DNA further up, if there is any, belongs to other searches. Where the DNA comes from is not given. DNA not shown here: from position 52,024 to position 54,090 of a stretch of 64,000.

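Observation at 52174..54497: Full-length ProRS homolog with eroded aminoacylation site but intact editing and anticodon-binding domains, divergently paired with YbaK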

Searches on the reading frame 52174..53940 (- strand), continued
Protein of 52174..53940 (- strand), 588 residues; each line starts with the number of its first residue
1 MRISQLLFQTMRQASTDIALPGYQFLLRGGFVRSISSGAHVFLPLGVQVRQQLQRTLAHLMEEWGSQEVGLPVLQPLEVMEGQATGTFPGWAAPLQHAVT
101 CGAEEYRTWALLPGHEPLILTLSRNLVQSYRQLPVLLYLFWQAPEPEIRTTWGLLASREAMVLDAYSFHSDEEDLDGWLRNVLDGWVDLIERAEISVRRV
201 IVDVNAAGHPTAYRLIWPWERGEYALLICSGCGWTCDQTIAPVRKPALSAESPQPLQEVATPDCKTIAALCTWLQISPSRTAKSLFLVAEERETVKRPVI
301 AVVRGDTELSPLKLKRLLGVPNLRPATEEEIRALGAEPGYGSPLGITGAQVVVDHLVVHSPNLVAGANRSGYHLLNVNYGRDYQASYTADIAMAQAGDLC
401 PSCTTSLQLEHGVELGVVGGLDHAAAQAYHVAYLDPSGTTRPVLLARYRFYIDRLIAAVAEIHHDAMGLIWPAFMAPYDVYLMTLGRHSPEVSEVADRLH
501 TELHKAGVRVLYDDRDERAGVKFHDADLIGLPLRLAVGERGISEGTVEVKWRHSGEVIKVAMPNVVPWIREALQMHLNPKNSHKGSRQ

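Call 19: list_cluster_members(proteins=[P0001, P0114, P0118, P0003, P0004, P0006, P0038, P0047, P0107, P0066])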
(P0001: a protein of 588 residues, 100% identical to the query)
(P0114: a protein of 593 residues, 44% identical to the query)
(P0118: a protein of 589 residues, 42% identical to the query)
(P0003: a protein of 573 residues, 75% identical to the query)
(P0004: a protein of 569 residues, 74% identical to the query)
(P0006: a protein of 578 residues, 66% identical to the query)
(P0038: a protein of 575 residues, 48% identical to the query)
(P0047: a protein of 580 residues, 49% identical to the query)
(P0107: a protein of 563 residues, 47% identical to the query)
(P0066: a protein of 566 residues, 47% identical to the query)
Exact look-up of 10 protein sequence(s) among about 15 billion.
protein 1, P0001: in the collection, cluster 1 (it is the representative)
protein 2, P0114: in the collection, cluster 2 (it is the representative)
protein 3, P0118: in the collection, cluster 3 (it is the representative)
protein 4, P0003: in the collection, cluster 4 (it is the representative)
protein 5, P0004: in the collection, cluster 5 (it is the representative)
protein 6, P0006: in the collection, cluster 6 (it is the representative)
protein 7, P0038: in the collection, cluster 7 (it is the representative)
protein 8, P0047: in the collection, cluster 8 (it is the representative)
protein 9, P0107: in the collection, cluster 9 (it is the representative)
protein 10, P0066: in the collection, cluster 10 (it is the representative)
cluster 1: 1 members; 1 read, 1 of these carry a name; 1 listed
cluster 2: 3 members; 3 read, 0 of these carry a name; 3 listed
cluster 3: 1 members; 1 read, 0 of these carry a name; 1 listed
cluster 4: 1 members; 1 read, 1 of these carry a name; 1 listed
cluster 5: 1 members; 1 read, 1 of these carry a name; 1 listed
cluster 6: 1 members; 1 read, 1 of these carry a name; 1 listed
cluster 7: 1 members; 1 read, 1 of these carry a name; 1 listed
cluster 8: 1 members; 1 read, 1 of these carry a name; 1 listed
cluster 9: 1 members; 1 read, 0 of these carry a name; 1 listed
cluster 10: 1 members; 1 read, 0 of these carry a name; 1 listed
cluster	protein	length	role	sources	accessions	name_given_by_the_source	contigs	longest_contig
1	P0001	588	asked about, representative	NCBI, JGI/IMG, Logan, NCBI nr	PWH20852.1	MAG: proline--tRNA ligase [Ardenticatenia bacterium] | prolyl-tRNA synthetase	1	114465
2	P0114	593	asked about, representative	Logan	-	-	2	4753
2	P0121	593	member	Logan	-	-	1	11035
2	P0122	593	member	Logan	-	-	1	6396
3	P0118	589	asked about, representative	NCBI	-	-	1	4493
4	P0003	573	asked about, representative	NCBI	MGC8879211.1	MAG: proline--tRNA ligase [Anaerolineae bacterium]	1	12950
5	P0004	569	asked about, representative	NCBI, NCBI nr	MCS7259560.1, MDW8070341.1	MAG: proline--tRNA ligase [Anaerolineae bacterium] | proline--tRNA ligase [Anaerolineae bacterium]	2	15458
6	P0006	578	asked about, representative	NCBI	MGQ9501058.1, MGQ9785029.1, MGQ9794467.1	MAG: proline--tRNA ligase [Anaerolineae bacterium]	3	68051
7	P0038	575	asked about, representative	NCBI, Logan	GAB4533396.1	MAG: proline--tRNA ligase [Anaerolineae bacterium]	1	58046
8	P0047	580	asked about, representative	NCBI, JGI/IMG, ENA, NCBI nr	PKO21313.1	MAG: proline--tRNA ligase [Chloroflexi bacterium HGW-Chloroflexi-1]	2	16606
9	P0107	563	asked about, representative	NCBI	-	-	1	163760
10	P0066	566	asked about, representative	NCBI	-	-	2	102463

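Call 21: find_homologous_proteins(query=P0118, max_evalue=1e-50)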
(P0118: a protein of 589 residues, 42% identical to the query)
Query P0118 (589 aa): 8000 proteins with E <= 1e-50 among 8000 candidates; the best 120 are listed.
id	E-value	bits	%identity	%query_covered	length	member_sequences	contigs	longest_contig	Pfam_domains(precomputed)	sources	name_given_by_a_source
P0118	0.0e+0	1323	100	100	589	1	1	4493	PF03129.26,PF00587.31,PF04073.21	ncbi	-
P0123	0.0e+0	1036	76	100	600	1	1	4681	PF03129.26,PF00587.31,PF04073.21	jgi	-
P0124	0.0e+0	1027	76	100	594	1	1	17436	PF03129.26,PF00587.31,PF04073.21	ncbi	-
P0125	0.0e+0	1021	75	99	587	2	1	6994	PF03129.26,PF00587.31,PF04073.21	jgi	jgi:prolyl-tRNA synthetase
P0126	0.0e+0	1020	75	100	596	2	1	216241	PF03129.26,PF00587.31,PF04073.21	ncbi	ncbi:MAG: proline--tRNA ligase [Anaerolineae bacterium]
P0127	0.0e+0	1020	75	100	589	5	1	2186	PF03129.26,PF00587.31,PF04073.21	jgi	-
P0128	0.0e+0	1020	75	100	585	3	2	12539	PF03129.26,PF00587.31,PF04073.21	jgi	-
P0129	0.0e+0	1019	77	99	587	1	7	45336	PF03129.26,PF00587.31,PF04073.21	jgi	jgi:prolyl-tRNA synthetase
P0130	0.0e+0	1019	75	100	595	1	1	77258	PF03129.26,PF00587.31,PF04073.21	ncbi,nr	ncbi:MAG: proline--tRNA ligase [Anaerolineae bacterium]|nr:proline--tRNA ligase [Anaerolineae bacter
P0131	0.0e+0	1016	74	100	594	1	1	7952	PF03129.26,PF00587.31,PF04073.21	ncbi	-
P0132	0.0e+0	1015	76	98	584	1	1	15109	PF03129.26,PF00587.31,PF04073.21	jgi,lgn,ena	-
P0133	0.0e+0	1014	73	100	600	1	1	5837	PF03129.26,PF00587.31,PF04073.21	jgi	jgi:prolyl-tRNA synthetase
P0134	0.0e+0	1014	75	100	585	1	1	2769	PF03129.26,PF00587.31,PF04073.21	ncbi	-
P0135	0.0e+0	1012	76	98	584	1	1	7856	PF03129.26,PF00587.31,PF04073.21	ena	-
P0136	0.0e+0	1012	76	98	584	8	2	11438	PF03129.26,PF00587.31,PF04073.21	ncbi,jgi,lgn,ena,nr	ncbi:MAG: proline--tRNA ligase [Chloroflexi bacterium]|nr:MAG: proline--tRNA ligase [Chloroflexota b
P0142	4.1e-298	1008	74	100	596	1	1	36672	PF03129.26,PF00587.31,PF04073.21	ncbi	ncbi:MAG: proline--tRNA ligase [Anaerolineae bacterium]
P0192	2.8e-292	989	73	99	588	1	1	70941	PF03129.26,PF00587.31,PF04073.21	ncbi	ncbi:MAG: proline--tRNA ligase [Anaerolineae bacterium]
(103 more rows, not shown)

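Call 23: find_encoding_contigs(protein=P0005, flank=10000, max_places=2)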
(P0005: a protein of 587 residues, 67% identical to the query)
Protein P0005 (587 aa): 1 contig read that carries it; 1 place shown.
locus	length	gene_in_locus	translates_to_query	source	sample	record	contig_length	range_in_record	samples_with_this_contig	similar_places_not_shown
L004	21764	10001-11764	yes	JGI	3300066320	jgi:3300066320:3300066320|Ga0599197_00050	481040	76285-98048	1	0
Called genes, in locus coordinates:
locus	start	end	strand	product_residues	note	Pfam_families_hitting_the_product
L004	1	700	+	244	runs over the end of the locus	PF04893:Yip1 (weak)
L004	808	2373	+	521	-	PF25919:BSH_CusB (faint), PF25881:HH_YBHG (faint), PF25954:Beta-barrel_RND_2, PF25990:Beta-barrel_YknX, PF26002:Beta-barrel_AprE (weak)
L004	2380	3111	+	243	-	PF00005:ABC_tran, PF13304:AAA_21 (faint)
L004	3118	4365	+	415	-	PF12704:MacB_PCD, PF02687:FtsX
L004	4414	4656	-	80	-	-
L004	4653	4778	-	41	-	-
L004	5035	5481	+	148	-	PF12401:FhaA_N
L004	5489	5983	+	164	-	PF16697:Yop-YscD_cpl, PF00498:FHA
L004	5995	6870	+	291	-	PF01048:PNP_UDP_1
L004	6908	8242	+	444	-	PF01098:FTSW_RODA_SPOVE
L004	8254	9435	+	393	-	PF21922:PBP_dimer_2, PF00905:Transpeptidase (weak)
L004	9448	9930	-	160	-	PF04073:tRNA_edit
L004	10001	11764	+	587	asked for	PF04073:tRNA_edit, PF03129:HGTP_anticodon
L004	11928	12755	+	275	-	PF12844:HTH_19 (weak), PF13413:HTH_25, PF13464:RodZ_C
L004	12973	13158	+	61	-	-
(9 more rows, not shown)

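Call 24: find_encoding_contigs(protein=P0087, flank=10000, max_places=2)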
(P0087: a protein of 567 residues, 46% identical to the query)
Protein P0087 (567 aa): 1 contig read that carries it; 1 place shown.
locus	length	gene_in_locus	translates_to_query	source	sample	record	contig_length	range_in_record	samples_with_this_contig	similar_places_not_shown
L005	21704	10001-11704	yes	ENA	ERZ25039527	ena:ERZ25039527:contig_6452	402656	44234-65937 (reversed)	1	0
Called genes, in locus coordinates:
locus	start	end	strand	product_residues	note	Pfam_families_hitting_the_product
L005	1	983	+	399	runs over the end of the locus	PF00009:GTP_EFTU, PF03144:GTP_EFTU_D2, PF03143:GTP_EFTU_D3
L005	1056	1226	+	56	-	PF00471:Ribosomal_L33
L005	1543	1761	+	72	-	PF00584:SecE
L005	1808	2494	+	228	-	PF02357:NusG, PF00467:KOW (weak)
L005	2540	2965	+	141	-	PF03946:Ribosomal_L11_N, PF00298:Ribosomal_L11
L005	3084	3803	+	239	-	PF00687:Ribosomal_L1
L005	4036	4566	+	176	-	PF00466:Ribosomal_L10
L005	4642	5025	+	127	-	PF16320:Ribosomal_L12_N, PF00542:Ribosomal_L12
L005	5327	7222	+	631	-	PF12229:PG_binding_4, PF07501:G5 (faint), PF04294:VanW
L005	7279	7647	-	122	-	PF06262:Zincin_1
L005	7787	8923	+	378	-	PF13808:DDE_Tnp_1_assoc, PF01609:DDE_Tnp_1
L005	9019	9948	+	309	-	PF18900:DUF5656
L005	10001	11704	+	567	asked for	PF04073:tRNA_edit, PF03129:HGTP_anticodon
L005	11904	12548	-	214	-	PF00571:CBS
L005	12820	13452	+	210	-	PF00392:GntR, PF07729:FCD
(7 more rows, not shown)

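Call 29: find_related_loci(query=A1, collection=genome_contigs, flank=10000)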
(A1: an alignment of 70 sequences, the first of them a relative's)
Query A1 (588 aa) in genome_contigs; peptide patterns used: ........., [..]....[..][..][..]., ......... (x = any residue, [..] = any of these).
600 stretches matched a pattern (row limit reached: there are more); 572 encode a relative of the query (tblastn E <= 1e-3); the best 80 are kept; 80 distinct loci.
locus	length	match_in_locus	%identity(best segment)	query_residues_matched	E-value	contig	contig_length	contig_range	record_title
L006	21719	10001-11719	63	1-573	0e+0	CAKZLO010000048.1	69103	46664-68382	MAG TPA_asm: uncultured Ardenticatenia bacterium isolate SRR5214706_bin.41_CONCOCT_v1.1_MAG genome assembly, contig: ERZ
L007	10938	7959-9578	47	1-552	3e-147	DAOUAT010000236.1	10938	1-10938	MAG TPA_asm: Anaerolineae bacterium isolate H66_683 k113_176483, whole genome shotgun sequence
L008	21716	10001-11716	41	1-574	7e-134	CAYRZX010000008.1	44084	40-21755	MAG TPA_asm: uncultured Gemmatimonas sp. isolate binchicken_co21_402 genome assembly, contig: NODE_226_length_44084_cov_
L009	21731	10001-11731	40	1-573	3e-132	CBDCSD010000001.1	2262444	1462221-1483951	MAG: Caldilineaceae bacterium isolate c8244fc0-ec89-46dc-8875-79b2ccc2d134 genome assembly, contig: contig_1, whole geno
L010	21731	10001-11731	40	1-573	3e-131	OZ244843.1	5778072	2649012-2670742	MAG: Caldilineaceae bacterium isolate 612c1115-7bee-47f5-8639-a20ad7d78505 genome assembly, chromosome: 1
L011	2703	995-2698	41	1-569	1e-137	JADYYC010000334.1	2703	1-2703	MAG: Anaerolineales bacterium isolate SJ511 c_000000888884, whole genome shotgun sequence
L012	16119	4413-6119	41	1-563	1e-130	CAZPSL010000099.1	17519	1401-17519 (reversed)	MAG TPA_asm: uncultured Anaerolineales bacterium isolate binchicken_co219_421 genome assembly, contig: k141_1281499, who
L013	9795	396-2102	40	1-580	7e-130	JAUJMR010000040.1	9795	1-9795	MAG: Chloroflexia bacterium isolate YX1bin4 opera_contig_2988, whole genome shotgun sequence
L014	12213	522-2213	40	1-569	1e-129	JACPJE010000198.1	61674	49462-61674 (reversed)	MAG: Candidatus Latescibacterota bacterium isolate NC_groundwater_459_Ag_B-0.1um_64_11 S34_3B_scaffold_484868, whole gen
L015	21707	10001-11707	42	1-570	2e-129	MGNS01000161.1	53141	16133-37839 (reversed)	MAG: Chloroflexi bacterium RBG_16_57_11 RBG_16_scaffold_892, whole genome shotgun sequence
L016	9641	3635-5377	40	1-578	6e-128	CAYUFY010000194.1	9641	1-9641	MAG TPA_asm: uncultured Anaerolineales bacterium isolate binchicken_co186_156 genome assembly, contig: NODE_9536_length_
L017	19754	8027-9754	41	1-574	2e-126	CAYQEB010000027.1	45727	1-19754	MAG TPA_asm: uncultured Caldilineaceae bacterium isolate SRP163575_co1_77 genome assembly, contig: NODE_1441_length_4572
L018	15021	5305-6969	40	1-556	8e-127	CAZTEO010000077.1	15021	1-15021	MAG TPA_asm: uncultured Anaerolineales bacterium isolate binchicken_co15_108 genome assembly, contig: NODE_2441_length_1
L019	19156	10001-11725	41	1-575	7e-127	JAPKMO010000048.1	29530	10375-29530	MAG: Anaerolineae bacterium isolate AMX57 NODE_48_length_29530_cov_1.634367:GC=0.611, whole genome shotgun sequence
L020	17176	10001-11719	39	1-574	2e-126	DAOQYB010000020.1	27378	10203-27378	MAG TPA_asm: Anaerolineaceae bacterium isolate AMR_MDS_1021 NODE_2036_length_27378_cov_12.343520, whole genome shotgun s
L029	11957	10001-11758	41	1-577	6e-127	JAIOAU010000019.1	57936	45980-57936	MAG: Chloroflexota bacterium isolate S1bins104 c_000000000019, whole genome shotgun sequence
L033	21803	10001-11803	38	2-574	3e-122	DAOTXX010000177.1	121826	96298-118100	MAG TPA_asm: Thermoflexales bacterium isolate H21_290 k133_3076071, whole genome shotgun sequence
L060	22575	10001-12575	37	1-552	5e-117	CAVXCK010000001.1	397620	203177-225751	MAG: uncultured Chloroflexia bacterium isolate MFD04408.bin.2.99 genome assembly, contig: contig_28657, whole genome sho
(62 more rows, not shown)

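Call 32: search_protein_families(library=ncbifam, proteins=[L019:13739-15223:+, L029:7954-9420:+, L033:11938-13386:+, L060:9314-10777:+, L011:908-2701:+], max_evalue=1e-10)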
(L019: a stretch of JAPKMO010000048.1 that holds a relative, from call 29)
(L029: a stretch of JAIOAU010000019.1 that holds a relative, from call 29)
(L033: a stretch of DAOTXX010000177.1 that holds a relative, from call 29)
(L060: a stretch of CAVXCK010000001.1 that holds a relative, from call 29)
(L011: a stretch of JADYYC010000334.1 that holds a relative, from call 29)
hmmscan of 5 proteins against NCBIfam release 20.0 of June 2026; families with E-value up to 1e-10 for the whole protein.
L019:13739-15223:+ (495 aa): 4 families
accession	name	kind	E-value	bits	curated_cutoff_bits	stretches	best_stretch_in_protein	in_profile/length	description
TIGR00408.1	proS_fam_I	equivalog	1e-170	568.7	437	1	24-495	4-475/475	proline--tRNA ligase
NF006625.0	PRK09194.1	equivalog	3.1e-34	118.8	558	1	233-383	398-544/559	proline--tRNA ligase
NF008979.1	PRK12325.1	exception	2.4e-31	109.1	550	1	227-385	269-424/437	proline--tRNA ligase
TIGR00409.1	proS_fam_II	equivalog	4.9e-29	101.6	306.7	1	232-382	403-550/568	proline--tRNA ligase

L029:7954-9420:+ (489 aa): 5 families
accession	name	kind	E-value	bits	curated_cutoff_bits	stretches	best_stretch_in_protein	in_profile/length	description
TIGR00408.1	proS_fam_I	equivalog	4.8e-173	576.4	437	1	19-489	4-475/475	proline--tRNA ligase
NF006625.0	PRK09194.1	equivalog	1e-35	123.7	558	1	222-377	392-543/559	proline--tRNA ligase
NF008979.1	PRK12325.1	exception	1.3e-31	110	550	1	213-379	260-423/437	proline--tRNA ligase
TIGR00409.1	proS_fam_II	equivalog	9.9e-30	103.9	306.7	1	225-376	401-549/568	proline--tRNA ligase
TIGR00418.1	thrS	equivalog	5.9e-16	58.5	383.65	0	243-378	420-547/565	threonine--tRNA ligase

L033:11938-13386:+ (483 aa): 5 families
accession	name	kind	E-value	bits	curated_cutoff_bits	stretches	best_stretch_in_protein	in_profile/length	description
TIGR00408.1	proS_fam_I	equivalog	2.5e-164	547.7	437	1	13-483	3-475/475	proline--tRNA ligase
NF006625.0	PRK09194.1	equivalog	1.4e-32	113.3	558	1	235-370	410-542/559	proline--tRNA ligase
NF008979.1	PRK12325.1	exception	6.7e-29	101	550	1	225-370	277-420/437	proline--tRNA ligase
TIGR00409.1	proS_fam_II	equivalog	1.2e-28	100.4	306.7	1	219-369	400-548/568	proline--tRNA ligase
TIGR00418.1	thrS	equivalog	1.6e-11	43.8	383.65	0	239-369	421-544/565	threonine--tRNA ligase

L060:9314-10777:+ (488 aa): 5 families
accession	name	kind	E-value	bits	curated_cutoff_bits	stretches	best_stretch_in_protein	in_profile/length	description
TIGR00408.1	proS_fam_I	equivalog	8.2e-171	569.1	437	1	17-488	3-475/475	proline--tRNA ligase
NF006625.0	PRK09194.1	equivalog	3.1e-35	122.1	558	1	225-376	396-543/559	proline--tRNA ligase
NF008979.1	PRK12325.1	exception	6.8e-33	114.2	550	1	219-378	267-423/437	proline--tRNA ligase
TIGR00409.1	proS_fam_II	equivalog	3.4e-30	105.5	306.7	1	229-374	406-548/568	proline--tRNA ligase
TIGR00418.1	thrS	equivalog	6.8e-16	58.3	383.65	0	242-376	420-546/565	threonine--tRNA ligase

L011:908-2701:+ (598 aa): 5 families
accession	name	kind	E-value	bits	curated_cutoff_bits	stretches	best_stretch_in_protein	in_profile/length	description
NF006625.0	PRK09194.1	equivalog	4.4e-192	639.9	558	1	30-597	1-558/559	proline--tRNA ligase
TIGR00409.1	proS_fam_II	equivalog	1.2e-159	532.8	306.7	1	30-597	1-565/568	proline--tRNA ligase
NF008979.1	PRK12325.1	exception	1.2e-119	400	550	2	30-256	1-227/437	proline--tRNA ligase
TIGR00408.1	proS_fam_I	equivalog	7.1e-27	94.4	437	1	438-595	217-375/475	proline--tRNA ligase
TIGR00418.1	thrS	equivalog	9.5e-13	47.9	383.65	0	63-170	188-295/565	threonine--tRNA ligase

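Call 34: find_encoding_contigs(protein=P0016, flank=10000, max_places=1)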
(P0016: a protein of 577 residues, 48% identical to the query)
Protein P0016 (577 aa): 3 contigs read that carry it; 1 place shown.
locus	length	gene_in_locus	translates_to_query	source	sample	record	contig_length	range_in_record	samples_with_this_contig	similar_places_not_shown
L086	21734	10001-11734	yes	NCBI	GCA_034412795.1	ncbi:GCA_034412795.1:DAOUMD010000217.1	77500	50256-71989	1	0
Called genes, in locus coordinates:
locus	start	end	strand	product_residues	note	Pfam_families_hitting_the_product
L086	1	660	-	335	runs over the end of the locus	PF01112:Asparaginase_2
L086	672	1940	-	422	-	PF00557:Peptidase_M24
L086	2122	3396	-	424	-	PF01979:Amidohydro_1, PF07969:Amidohydro_3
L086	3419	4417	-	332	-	PF01244:Peptidase_M19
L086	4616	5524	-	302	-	PF00528:BPD_transp_1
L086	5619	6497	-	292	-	PF00528:BPD_transp_1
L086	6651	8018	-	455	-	-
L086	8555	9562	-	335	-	PF00356:LacI, PF00532:Peripla_BP_1, PF13407:Peripla_BP_4, PF13377:Peripla_BP_3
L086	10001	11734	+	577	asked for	PF00587:tRNA-synt_2b, PF04073:tRNA_edit, PF03129:HGTP_anticodon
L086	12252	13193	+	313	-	-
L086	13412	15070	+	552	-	PF13520:AA_permease_2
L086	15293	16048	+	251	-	PF14907:NTP_transf_5 (weak)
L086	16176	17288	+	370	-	-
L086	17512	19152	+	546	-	PF00496:SBP_bac_5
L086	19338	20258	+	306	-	PF19300:BPD_transp_1_N, PF00528:BPD_transp_1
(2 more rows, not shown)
